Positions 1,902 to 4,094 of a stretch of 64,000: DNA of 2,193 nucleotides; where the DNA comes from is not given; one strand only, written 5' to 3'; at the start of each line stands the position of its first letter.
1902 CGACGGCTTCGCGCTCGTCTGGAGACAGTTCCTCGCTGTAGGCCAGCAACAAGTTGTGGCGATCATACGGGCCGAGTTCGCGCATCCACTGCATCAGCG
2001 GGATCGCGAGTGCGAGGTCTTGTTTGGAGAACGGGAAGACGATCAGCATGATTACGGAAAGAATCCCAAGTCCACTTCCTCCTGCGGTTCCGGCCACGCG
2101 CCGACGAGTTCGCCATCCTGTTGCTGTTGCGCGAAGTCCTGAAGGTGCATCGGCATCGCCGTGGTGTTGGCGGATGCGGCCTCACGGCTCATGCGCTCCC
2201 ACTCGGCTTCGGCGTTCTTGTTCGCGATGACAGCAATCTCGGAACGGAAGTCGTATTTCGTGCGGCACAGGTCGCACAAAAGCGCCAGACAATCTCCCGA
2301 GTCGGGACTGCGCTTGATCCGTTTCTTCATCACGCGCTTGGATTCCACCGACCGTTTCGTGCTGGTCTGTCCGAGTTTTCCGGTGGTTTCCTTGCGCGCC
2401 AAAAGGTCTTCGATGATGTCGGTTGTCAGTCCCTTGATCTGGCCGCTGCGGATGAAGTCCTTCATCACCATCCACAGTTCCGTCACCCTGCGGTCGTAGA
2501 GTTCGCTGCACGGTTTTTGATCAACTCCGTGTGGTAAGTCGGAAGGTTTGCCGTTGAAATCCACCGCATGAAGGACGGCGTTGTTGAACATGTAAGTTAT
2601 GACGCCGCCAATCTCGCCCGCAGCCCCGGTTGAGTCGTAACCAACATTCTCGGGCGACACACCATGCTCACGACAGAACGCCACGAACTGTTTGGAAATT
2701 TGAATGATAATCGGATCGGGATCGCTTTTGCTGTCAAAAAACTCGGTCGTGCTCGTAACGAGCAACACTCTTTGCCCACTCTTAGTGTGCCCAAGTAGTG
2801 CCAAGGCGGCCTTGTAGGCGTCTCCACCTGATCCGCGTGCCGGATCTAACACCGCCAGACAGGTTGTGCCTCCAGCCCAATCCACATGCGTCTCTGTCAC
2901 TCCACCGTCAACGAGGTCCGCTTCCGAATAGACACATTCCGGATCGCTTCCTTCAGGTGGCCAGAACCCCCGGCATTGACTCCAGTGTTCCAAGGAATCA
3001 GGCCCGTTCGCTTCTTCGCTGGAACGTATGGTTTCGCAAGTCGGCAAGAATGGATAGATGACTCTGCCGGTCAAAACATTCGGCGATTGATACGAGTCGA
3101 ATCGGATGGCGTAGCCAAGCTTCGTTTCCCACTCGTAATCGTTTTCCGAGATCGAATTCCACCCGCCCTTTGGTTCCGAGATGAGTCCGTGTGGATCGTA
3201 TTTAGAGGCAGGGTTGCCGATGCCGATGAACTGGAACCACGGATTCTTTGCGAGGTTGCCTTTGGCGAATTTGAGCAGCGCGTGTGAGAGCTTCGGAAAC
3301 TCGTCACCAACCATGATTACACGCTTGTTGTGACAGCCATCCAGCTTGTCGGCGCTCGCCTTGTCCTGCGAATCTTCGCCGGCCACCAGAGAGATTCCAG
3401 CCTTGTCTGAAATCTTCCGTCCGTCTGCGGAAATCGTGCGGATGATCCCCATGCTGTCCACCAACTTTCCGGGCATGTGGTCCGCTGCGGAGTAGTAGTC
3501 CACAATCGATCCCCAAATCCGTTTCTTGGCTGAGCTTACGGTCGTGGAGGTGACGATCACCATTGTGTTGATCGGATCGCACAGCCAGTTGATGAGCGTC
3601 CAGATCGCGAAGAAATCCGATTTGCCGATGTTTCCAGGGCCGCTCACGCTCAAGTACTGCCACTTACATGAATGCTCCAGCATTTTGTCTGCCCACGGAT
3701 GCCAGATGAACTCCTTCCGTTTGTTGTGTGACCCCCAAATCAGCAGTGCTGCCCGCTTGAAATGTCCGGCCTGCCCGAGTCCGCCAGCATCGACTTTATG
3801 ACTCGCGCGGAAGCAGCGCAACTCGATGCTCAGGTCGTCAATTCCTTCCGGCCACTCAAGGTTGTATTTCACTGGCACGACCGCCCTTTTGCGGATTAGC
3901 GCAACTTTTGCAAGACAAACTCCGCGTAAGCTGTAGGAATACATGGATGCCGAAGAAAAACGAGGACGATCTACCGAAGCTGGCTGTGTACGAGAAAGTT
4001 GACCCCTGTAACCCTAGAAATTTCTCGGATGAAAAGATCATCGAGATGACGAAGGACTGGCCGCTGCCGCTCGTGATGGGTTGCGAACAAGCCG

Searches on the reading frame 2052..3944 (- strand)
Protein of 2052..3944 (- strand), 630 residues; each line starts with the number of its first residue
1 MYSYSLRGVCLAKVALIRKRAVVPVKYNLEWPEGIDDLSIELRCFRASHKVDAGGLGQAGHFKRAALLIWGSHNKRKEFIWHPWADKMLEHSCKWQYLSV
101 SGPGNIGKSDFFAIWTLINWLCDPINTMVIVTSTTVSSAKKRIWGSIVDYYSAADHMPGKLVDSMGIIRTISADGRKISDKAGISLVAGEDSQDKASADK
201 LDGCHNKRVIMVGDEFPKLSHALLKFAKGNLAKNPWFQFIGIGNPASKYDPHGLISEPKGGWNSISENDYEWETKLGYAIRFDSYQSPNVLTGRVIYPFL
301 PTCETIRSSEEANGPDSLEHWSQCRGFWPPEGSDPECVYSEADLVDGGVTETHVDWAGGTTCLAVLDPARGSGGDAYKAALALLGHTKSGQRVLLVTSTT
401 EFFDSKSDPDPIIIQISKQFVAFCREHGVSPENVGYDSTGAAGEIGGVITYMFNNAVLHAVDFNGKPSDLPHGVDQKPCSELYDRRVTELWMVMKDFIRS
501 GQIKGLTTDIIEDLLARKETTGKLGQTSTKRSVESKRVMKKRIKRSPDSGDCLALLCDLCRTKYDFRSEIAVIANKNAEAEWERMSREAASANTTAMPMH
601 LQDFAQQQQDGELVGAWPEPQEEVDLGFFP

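Call 88: search_protein_families(library=phrogs, proteins=[window:2052-3944:-], max_evalue=0.0001)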
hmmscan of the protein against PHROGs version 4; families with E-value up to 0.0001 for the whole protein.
window:2052-3944:- (630 aa): 1 family
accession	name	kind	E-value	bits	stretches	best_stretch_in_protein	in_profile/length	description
phrog_2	-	head and packaging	7.8e-09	35.8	1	76-567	260-597/807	terminase large subunit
